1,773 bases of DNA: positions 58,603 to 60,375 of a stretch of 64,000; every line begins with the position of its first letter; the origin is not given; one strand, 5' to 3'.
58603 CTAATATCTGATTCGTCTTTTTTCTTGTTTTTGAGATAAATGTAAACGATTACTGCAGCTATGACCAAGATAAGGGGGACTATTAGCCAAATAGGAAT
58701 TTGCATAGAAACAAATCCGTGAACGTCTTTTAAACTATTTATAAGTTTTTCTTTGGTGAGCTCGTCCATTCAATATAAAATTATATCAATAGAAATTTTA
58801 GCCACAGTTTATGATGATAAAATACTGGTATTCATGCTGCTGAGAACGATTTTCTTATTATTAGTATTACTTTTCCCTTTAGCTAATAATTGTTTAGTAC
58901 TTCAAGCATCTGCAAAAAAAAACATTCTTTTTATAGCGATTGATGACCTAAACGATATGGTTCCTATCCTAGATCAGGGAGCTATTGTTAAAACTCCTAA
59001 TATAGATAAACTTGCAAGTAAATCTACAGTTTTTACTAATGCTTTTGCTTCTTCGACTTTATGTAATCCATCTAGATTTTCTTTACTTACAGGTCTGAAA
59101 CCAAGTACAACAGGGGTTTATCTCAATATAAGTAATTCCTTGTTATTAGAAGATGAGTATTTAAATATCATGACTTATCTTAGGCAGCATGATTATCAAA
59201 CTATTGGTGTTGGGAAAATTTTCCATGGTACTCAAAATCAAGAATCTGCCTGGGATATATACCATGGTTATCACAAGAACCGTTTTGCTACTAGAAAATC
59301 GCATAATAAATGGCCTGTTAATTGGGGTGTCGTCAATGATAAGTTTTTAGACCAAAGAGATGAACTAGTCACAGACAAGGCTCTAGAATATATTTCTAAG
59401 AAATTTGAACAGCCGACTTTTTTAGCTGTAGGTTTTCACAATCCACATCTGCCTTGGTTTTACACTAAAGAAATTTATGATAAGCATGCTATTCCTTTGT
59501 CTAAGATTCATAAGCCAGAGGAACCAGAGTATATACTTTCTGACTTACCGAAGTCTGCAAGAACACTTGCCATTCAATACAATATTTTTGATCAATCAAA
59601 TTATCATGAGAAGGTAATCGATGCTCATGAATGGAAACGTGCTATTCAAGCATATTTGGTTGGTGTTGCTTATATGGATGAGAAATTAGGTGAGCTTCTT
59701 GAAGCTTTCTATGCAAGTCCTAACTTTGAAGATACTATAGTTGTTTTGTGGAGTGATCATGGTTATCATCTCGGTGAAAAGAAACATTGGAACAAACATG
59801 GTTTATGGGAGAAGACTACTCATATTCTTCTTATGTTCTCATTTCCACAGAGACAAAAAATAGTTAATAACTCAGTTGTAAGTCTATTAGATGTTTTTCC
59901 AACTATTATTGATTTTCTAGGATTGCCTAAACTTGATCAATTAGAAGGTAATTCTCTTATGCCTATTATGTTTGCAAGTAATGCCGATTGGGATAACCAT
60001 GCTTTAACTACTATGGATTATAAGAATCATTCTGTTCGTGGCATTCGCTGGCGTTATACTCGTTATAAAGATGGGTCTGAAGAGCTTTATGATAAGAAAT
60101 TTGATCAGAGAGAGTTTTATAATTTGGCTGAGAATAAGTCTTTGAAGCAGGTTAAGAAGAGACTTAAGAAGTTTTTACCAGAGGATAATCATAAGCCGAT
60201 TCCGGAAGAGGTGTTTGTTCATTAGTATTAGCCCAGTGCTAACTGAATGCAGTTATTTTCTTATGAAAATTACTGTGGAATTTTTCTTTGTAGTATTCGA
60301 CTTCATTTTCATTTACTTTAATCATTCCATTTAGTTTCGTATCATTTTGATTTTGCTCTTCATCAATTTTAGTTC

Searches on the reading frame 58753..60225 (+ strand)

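Call 77: search_protein_families(library=pfam, proteins=[window:58753-60225:+], max_evalue=0.0001)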
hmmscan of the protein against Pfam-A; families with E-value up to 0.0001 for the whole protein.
window:58753-60225:+ (490 aa): 4 families
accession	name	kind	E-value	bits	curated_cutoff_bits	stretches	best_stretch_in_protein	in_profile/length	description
PF00884.28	Sulfatase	-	2e-45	155.9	25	1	56-390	1-300/301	Sulfatase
PF16347.10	SGSH_C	-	2.9e-11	44.2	29.3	1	341-477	1-150/154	N-sulphoglucosamine sulphohydrolase, C-terminal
PF01663.27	Phosphodiest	-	1.3e-06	28.8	23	0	80-127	19-67/342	Type I phosphodiesterase / nucleotide pyrophosphatase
PF02995.22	DUF229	-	2.1e-05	23.9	25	1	297-367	302-370/496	Protein of unknown function (DUF229)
